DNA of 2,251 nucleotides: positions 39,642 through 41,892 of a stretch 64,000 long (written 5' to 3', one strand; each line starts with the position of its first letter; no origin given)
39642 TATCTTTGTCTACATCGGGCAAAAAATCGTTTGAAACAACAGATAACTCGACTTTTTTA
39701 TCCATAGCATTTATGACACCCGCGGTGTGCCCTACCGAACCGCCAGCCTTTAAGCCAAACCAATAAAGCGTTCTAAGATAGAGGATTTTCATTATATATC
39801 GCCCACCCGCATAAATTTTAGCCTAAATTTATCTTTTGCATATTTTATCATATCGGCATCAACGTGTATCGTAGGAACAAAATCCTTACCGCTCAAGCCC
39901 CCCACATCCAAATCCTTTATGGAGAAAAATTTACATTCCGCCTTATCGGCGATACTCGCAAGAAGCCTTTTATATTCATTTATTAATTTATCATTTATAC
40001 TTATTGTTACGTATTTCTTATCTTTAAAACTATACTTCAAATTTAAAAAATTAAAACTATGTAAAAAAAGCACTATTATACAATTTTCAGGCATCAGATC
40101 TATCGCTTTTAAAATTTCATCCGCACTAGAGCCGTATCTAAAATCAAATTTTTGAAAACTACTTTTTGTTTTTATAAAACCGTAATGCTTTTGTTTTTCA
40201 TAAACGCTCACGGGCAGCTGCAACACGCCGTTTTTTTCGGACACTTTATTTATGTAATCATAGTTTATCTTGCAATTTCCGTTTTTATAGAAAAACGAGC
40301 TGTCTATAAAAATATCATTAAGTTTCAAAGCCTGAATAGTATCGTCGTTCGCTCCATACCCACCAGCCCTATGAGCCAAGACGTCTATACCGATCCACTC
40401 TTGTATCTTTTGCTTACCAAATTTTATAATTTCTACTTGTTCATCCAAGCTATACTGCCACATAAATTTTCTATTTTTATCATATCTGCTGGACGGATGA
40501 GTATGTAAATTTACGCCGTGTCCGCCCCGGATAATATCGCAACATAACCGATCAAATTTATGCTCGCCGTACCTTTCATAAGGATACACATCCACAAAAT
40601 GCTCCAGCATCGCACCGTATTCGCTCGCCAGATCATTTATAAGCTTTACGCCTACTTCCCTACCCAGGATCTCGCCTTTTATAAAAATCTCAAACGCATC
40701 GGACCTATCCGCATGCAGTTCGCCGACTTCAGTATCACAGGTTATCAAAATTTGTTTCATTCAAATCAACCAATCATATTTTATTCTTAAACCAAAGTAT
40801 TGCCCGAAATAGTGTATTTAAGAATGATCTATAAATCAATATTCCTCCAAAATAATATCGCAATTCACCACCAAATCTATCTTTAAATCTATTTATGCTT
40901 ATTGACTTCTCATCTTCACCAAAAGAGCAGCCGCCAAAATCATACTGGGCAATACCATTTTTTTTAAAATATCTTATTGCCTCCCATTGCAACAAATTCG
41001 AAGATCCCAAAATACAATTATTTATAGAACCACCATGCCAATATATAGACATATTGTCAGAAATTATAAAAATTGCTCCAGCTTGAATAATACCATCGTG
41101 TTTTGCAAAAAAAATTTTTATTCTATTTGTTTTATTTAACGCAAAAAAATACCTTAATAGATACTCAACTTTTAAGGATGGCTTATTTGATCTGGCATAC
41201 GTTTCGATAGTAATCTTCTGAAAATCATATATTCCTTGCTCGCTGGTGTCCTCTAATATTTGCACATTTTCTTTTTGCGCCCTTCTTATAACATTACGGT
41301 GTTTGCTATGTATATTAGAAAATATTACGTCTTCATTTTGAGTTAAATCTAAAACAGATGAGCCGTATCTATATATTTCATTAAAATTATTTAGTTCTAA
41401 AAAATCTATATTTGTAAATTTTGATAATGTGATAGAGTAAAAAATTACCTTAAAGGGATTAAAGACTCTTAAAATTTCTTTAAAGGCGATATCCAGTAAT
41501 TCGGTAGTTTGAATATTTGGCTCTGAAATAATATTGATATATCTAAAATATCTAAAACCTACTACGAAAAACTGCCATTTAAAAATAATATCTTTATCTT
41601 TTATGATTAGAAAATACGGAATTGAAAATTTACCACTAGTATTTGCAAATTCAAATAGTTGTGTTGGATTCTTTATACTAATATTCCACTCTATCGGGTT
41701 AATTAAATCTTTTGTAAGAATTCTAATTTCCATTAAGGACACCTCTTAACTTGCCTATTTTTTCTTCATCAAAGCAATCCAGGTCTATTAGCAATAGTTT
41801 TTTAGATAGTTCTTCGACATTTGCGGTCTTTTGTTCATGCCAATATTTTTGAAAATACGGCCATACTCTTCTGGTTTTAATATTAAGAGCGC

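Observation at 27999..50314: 22 kb Wzx/Wzy/Wzz-dependent heteropolysaccharide operon next to tRNA-Lys in a Campylobacter-like genome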

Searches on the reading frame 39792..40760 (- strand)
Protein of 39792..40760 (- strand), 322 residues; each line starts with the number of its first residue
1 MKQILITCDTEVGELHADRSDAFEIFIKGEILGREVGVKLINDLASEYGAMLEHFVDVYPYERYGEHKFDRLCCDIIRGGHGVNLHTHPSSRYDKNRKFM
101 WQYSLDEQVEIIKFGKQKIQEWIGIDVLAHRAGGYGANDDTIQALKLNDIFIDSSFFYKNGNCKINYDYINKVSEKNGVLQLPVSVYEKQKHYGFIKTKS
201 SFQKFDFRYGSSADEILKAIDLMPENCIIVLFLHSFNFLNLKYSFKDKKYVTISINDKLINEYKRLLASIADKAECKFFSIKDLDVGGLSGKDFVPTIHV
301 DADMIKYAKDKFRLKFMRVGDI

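Call 5: search_protein_families(library=pfam, proteins=[window:39792-40760:-], max_evalue=0.01)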
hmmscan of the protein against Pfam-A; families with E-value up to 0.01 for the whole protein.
window:39792-40760:- (322 aa): 0 families

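Call 8: search_protein_families(library=ncbifam, proteins=[window:39792-40760:-], max_evalue=0.001)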
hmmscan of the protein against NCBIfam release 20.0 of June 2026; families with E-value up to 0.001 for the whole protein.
window:39792-40760:- (322 aa): 0 families

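Call 36: search_solved_structures(query=window:39792-40760:-, max_evalue=10)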
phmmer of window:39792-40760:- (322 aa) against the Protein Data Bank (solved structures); distinct sequences matched with E-value up to 10: 2.
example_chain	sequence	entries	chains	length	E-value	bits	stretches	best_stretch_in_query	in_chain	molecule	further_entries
9tpm_A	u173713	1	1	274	0.35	13.6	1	168-238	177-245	DUF4292 domain-containing protein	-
7olc_Lh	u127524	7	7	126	1.6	11.4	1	189-268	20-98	Dolichyl-diphosphooligosaccharide--protein glycotransferase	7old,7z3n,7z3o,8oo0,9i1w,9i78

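Call 38: find_homologous_proteins(query=window:39792-40760:-, max_evalue=0.001)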
Query window:39792-40760:- (322 aa): 150 proteins with E <= 0.001 among 1007 candidates; the best 120 are listed.
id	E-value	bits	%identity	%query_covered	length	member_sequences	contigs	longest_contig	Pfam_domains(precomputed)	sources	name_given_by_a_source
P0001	9.0e-194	661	90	100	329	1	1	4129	-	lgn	-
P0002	5.6e-193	659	89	100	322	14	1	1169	-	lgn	-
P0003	1.6e-192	657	91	100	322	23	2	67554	-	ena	-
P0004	2.1e-190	650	89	100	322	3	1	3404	-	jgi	-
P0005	2.8e-189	646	89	100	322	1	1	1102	-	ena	-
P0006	5.9e-189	645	89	100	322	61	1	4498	-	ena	-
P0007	4.2e-187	639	88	100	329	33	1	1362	-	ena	-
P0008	7.1e-187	639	86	100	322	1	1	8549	-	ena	-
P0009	7.5e-187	639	86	100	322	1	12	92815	-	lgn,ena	-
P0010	1.6e-185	634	87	100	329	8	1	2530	-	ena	-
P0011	1.9e-185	634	86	100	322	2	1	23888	-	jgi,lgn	-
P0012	5.3e-185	632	86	100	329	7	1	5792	-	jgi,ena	-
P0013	4.3e-184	629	86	100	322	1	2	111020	-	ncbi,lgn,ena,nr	nr:hypothetical protein [uncultured Campylobacter sp.]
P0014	5.5e-184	629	86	100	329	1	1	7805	-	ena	-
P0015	7.9e-184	629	87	100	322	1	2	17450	-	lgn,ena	-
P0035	1.2e-129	451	62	100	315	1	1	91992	-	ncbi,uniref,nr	ncbi:hypothetical protein [Campylobacter mucosalis]|uniref:hypothetical protein n=1 Tax=Campylobacte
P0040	5.6e-106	373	60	87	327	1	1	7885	PF01522.27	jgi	jgi:hypothetical protein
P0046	4.5e-99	350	51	96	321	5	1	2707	PF10096.15,PF01522.27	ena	-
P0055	1.5e-87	312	49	99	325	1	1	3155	PF01522.27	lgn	-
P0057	6.5e-86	307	46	100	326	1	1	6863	PF01522.27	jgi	jgi:hypothetical protein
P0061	8.4e-83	297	45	99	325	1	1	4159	PF01522.27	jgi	-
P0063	1.3e-82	296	47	99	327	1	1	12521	PF01522.27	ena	-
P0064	3.4e-82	295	47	99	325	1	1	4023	PF01522.27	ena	-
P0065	1.3e-81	293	48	89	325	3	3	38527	PF01522.27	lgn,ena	-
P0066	1.4e-81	293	49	88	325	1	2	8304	PF01522.27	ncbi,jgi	-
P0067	1.6e-81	292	44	99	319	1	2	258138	-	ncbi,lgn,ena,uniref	ncbi:polysaccharide deacetylase family protein [Anaerosinus sp.]|uniref:hypothetical protein n=1 Tax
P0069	5.8e-81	291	45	99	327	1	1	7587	PF01522.27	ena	-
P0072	9.2e-80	287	48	92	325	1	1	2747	PF01522.27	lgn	-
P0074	9.8e-80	287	48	88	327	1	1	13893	PF01522.27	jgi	-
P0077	4.1e-79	285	48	89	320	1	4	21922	PF01522.27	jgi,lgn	-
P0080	2.8e-78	282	49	89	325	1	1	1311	PF01522.27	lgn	-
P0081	6.9e-78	280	48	89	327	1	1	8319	PF01522.27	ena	-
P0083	4.8e-77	278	48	89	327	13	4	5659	PF01522.27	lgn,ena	-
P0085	1.0e-75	273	44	95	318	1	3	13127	PF01522.27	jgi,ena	-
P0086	1.1e-75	273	45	95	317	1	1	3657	PF01522.27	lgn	-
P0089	1.4e-74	270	45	99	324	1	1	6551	PF01522.27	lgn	-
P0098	1.3e-71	260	42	99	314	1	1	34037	PF01522.27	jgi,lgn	jgi:peptidoglycan/xylan/chitin deacetylase (PgdA/CDA1 family)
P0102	9.7e-71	257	41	98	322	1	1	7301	PF01522.27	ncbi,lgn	-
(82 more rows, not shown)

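Call 39: find_encoding_contigs(protein=P0035, flank=10000, max_places=2)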
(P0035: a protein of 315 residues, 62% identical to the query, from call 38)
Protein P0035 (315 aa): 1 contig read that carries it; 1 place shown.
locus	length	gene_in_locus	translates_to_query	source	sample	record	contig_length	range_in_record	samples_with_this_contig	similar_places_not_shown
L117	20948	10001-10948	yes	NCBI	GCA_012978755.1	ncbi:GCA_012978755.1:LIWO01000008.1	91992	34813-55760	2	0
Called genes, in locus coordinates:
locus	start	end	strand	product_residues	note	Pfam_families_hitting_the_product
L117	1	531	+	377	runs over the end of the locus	PF02350:Epimerase_2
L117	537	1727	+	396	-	PF02558:ApbA (faint), PF03446:NAD_binding_2 (weak), PF03721:UDPG_MGDP_dh_N, PF00984:UDPG_MGDP_dh, PF03720:UDPG_MGDP_dh_C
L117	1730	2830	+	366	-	PF01757:Acyl_transf_3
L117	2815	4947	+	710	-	PF08240:ADH_N (faint), PF16912:Glu_dehyd_C (faint), PF01488:Shikimate_DH (faint), PF00107:ADH_zinc_N, PF13602:ADH_zinc_N_2 (faint), PF01408:GFO_IDH_MocA, PF22725:GFO_IDH_MocA_C3 (weak)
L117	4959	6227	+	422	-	PF27533:CapK_C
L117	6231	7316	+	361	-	PF00155:Aminotran_1_2, PF00266:Aminotran_5 (faint)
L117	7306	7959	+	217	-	PF12710:HAD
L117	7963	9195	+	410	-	PF01943:Polysacc_synt, PF13440:Polysacc_synt_3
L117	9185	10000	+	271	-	PF05401:NodS, PF13489:Methyltransf_23, PF13847:Methyltransf_31, PF08241:Methyltransf_11, PF08242:Methyltransf_12, PF13649:Methyltransf_25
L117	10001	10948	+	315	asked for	-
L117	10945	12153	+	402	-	PF13439:Glyco_transf_4, PF00534:Glycos_transf_1, PF13692:Glyco_trans_1_4, PF13524:Glyco_trans_1_2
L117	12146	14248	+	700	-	PF16889:Hepar_II_III_N, PF07940:Hepar_II_III_C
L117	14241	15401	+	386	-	PF22059:GumK_N, PF00534:Glycos_transf_1 (weak), PF13692:Glyco_trans_1_4 (weak)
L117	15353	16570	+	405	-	PF04932:Wzy_C (weak)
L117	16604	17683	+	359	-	PF13477:Glyco_trans_4_2 (weak), PF13439:Glyco_transf_4, PF13579:Glyco_trans_4_4, PF00534:Glycos_transf_1, PF13692:Glyco_trans_1_4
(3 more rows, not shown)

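Call 40: find_encoding_contigs(protein=P0067, flank=10000, max_places=2)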
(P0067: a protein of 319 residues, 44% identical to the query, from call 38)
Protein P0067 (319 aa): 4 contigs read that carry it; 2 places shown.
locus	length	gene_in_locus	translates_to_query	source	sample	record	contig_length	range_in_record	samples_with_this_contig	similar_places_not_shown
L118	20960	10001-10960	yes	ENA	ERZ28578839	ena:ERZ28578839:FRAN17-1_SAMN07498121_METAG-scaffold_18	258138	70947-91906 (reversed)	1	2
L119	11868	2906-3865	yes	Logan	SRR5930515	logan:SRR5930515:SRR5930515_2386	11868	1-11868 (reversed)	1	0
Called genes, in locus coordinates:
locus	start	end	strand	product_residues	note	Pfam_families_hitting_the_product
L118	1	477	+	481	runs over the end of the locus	PF02397:Bac_transf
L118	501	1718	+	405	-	PF03446:NAD_binding_2 (weak), PF03721:UDPG_MGDP_dh_N, PF00984:UDPG_MGDP_dh, PF03720:UDPG_MGDP_dh_C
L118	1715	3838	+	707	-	PF00107:ADH_zinc_N, PF01408:GFO_IDH_MocA, PF02894:GFO_IDH_MocA_C (weak), PF22725:GFO_IDH_MocA_C3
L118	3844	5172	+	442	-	-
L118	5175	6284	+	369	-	PF00155:Aminotran_1_2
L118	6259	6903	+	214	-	PF12710:HAD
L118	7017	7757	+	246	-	PF01739:CheR (faint), PF02353:CMAS, PF13489:Methyltransf_23, PF01728:FtsJ (weak), PF13847:Methyltransf_31, PF08241:Methyltransf_11, PF08242:Methyltransf_12, PF13649:Methyltransf_25, +1 more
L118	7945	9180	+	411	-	PF01943:Polysacc_synt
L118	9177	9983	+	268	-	PF05401:NodS, PF13489:Methyltransf_23, PF08241:Methyltransf_11, PF08242:Methyltransf_12, PF13649:Methyltransf_25, PF13847:Methyltransf_31, PF01739:CheR (weak)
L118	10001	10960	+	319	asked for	-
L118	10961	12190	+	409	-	PF13439:Glyco_transf_4, PF13579:Glyco_trans_4_4 (weak), PF00534:Glycos_transf_1, PF13692:Glyco_trans_1_4, PF13524:Glyco_trans_1_2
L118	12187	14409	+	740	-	PF16889:Hepar_II_III_N, PF07940:Hepar_II_III_C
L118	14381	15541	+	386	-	PF22059:GumK_N, PF00534:Glycos_transf_1, PF13692:Glyco_trans_1_4, PF13524:Glyco_trans_1_2 (weak)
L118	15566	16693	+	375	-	PF13439:Glyco_transf_4, PF20706:GT4-conflict, PF00534:Glycos_transf_1, PF13692:Glyco_trans_1_4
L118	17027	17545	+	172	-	-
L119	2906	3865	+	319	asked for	-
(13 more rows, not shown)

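Call 62: search_solved_structures(query=A3, max_evalue=1, show_alignments=1)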
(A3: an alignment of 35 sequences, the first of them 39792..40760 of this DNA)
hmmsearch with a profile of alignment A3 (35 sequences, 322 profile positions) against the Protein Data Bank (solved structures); distinct sequences matched with E-value up to 1: 3.
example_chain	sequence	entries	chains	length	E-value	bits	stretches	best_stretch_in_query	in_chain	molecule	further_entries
3rxz_A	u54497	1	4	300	0.0017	20.6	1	35-157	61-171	Polysaccharide deacetylase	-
7ldf_A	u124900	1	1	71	0.016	17.4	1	63-121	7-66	Minimal thioredoxin fold protein, ems_thioM_802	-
3qbu_A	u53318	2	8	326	0.28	13.3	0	34-158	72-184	Putative uncharacterized protein | peptidoglycan deacetylase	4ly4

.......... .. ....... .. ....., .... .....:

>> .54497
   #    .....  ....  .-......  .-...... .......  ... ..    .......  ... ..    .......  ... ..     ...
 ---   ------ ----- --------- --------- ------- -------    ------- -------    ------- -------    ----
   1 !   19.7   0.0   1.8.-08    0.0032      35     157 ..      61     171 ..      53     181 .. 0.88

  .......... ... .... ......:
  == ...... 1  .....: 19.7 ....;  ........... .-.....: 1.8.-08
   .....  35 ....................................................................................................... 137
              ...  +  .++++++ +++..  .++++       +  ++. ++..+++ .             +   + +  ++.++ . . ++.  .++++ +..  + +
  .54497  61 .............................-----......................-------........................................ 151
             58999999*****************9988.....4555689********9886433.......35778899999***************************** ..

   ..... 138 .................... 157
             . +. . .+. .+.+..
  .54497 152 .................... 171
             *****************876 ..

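Call 63: search_protein_families(library=pfam, alignment_id=A3, max_evalue=0.01)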
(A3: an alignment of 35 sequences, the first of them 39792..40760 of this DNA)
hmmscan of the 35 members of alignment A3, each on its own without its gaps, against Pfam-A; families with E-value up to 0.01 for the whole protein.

A. member 1, window:39792-40760:- (322 aa): 0 families

B. families by the number of members that match (of 35 scanned): 3 families
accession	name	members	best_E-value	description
PF01522.26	Polysacc_deac_1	22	6.5e-08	Polysaccharide deacetylase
PF10096.14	DUF2334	3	2.8e-06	Uncharacterized protein conserved in bacteria (DUF2334)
PF13141.11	DUF3979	1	0.0016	Protein of unknown function (DUF3979)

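Call 88: predict_structure(alignment_id=A3)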
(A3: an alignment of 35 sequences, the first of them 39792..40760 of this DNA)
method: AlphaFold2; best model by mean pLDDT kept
length: 322 residues; sequences in the alignment: 35
mean_pLDDT: 93.5   pTM: 0.91
mean pLDDT of the five models: 93.5, 92.3, 92.0, 91.2, 90.6
residues with pLDDT >= 90: 254; 70-90: 68; 50-70: 0; < 50: 0
segments of 3 or more residues with pLDDT < 50: none
pLDDT, mean of each block of 10 residues (from residue 1): 98 80 96 96 98 97 96 98 96 92 98 98 96 92 98 92 92 95 96 84 94 97 97 96 88 95 98 98 92 93 79 77 77
secondary structure, 60 per line:
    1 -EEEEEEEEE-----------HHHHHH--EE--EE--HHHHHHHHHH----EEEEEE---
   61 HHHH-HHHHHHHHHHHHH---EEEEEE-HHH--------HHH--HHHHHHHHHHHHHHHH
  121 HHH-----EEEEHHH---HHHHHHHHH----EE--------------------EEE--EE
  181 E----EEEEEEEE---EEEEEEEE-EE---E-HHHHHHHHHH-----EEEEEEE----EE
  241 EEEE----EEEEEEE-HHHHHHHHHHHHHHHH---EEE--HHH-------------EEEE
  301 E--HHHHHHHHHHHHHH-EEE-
elements in order: E2-10 H22-27 H38-47 E52-57 H61-64 H66-78 E82-87 H105-123 E129-132 H139-147 E174-176 E179-181 E186-193 E197-204 H213-222 E228-234 E239-244 E249-255 H257-272 E276-278 E297-301 H304-317 E319-321

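Call 90: fold_search(model_id=the predicted structure, library=pdb)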
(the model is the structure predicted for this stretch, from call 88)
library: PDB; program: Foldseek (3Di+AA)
matches with E <= 10: 1171; with E <= 0.001: 56
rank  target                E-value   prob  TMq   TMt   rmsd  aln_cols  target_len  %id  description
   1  3rxz_C                2.2e-10  1.00  0.56  0.62   7.0       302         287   16  Crystal structure of putative polysaccharide deacetylase from Mycobacterium smegmatis (released 2011-06-22)
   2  3rxz_A                1.4e-09  1.00  0.55  0.61   7.0       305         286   16  Crystal structure of putative polysaccharide deacetylase from Mycobacterium smegmatis (released 2011-06-22)
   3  3rxz_B                2.1e-09  1.00  0.57  0.64   9.3       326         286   16  Crystal structure of putative polysaccharide deacetylase from Mycobacterium smegmatis (released 2011-06-22)
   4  3qbu_A                4.5e-08  1.00  0.54  0.60   7.7       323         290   13  Crystal structure of putative peptidoglycan deactelyase (HP0310) from Helicobacter pylori (released 2011-05-25)
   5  8t0j                  5.7e-08  1.00  0.44  0.51  11.4       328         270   13  Salmonella Typhimurium ArnD (released 2023-10-18)
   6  7fbw                  1.3e-06  1.00  0.46  0.76   4.5       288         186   11  Acetylxylan esterase from Caldanaerobacter subterraneus subsp. tengcongensis (released 2021-10-27)
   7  7ax7                  3.6e-06  1.00  0.41  0.62   7.8       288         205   11  Crystal structure of the Xyl-CE4 domain of a multidomain xylanase from the hindgut metagenome of Trinervitermes trinervo (released 2020-11-18)
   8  5lfz                  4.3e-06  1.00  0.42  0.63   9.7       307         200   13  T48 deacetylase (released 2017-08-02)
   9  6h8l_B                4.3e-06  1.00  0.40  0.59  14.8       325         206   10  Structure of peptidoglycan deacetylase PdaC from Bacillus subtilis (released 2019-11-13)
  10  2cc0_A                5.5e-06  1.00  0.43  0.68   6.1       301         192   12  Family 4 carbohydrate esterase from Streptomyces lividans in complex with acetate (released 2006-01-23)
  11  6h8n_B                7.9e-06  1.00  0.40  0.59  14.9       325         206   10  Structure of peptidoglycan deacetylase PdaC from Bacillus subtilis - mutant D285S (released 2019-11-13)
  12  3s6o_A                1.0e-05  1.00  0.50  0.52   6.7       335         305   12  Crystal structure of a Polysaccharide deacetylase family protein from Burkholderia pseudomallei (released 2011-06-15)
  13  5jmu                  1.0e-05  1.00  0.39  0.53   8.5       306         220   10  The crystal structure of the catalytic domain of peptidoglycan N-acetylglucosamine deacetylase from Eubacterium rectale  (released 2016-06-29)
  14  6hpa                  1.1e-05  1.00  0.44  0.51   6.3       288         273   10  Crystal structure of a BA3943 mutant,a CE4 family pseudoenzyme (released 2019-10-09)
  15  2cc0_B                1.2e-05  1.00  0.45  0.71   5.9       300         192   12  Family 4 carbohydrate esterase from Streptomyces lividans in complex with acetate (released 2006-01-23)
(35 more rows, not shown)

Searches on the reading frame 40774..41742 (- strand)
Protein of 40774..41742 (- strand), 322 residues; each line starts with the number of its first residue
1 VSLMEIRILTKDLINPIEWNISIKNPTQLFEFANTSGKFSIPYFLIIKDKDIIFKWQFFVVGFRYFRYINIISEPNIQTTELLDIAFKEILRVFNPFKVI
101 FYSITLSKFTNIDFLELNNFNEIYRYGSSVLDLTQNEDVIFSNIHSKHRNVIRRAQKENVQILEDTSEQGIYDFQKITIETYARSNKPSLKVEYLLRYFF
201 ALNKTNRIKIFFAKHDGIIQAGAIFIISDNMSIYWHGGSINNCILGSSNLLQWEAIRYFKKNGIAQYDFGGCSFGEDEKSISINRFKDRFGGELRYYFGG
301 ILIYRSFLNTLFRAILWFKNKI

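Call 5: search_protein_families(library=pfam, proteins=[window:40774-41742:-], max_evalue=0.01)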
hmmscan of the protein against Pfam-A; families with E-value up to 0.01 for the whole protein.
window:40774-41742:- (322 aa): 2 families
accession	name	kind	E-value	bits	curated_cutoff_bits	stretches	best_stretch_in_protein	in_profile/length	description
PF02388.22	FemAB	-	1.8e-12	47.3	24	1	216-300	304-388/406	FemAB family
PF13480.13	Acetyltransf_6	-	3e-08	34.4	22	1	146-271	1-136/143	Acetyltransferase (GNAT) domain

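Call 8: search_protein_families(library=ncbifam, proteins=[window:40774-41742:-], max_evalue=0.001)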
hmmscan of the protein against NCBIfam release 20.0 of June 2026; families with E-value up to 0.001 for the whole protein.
window:40774-41742:- (322 aa): 3 families
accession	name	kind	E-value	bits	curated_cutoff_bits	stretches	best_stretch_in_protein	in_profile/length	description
NF047883.1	UAcmpLyAlTFemX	equivalog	1.2e-08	34.7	500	1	130-290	151-311/337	UDP-N-acetylmuramoylpentapeptide-lysine N(6)-alanyltransferase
TIGR03019.1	pepcterm_femAB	equivalog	6.9e-08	31.9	260.35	1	130-276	122-265/330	FemAB family XrtA/PEP-CTERM system-associated protein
TIGR04421.1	FemAB_IMCC1989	hypoth_equivalog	1.6e-05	24.2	250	1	130-294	166-334/345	FemAB family protein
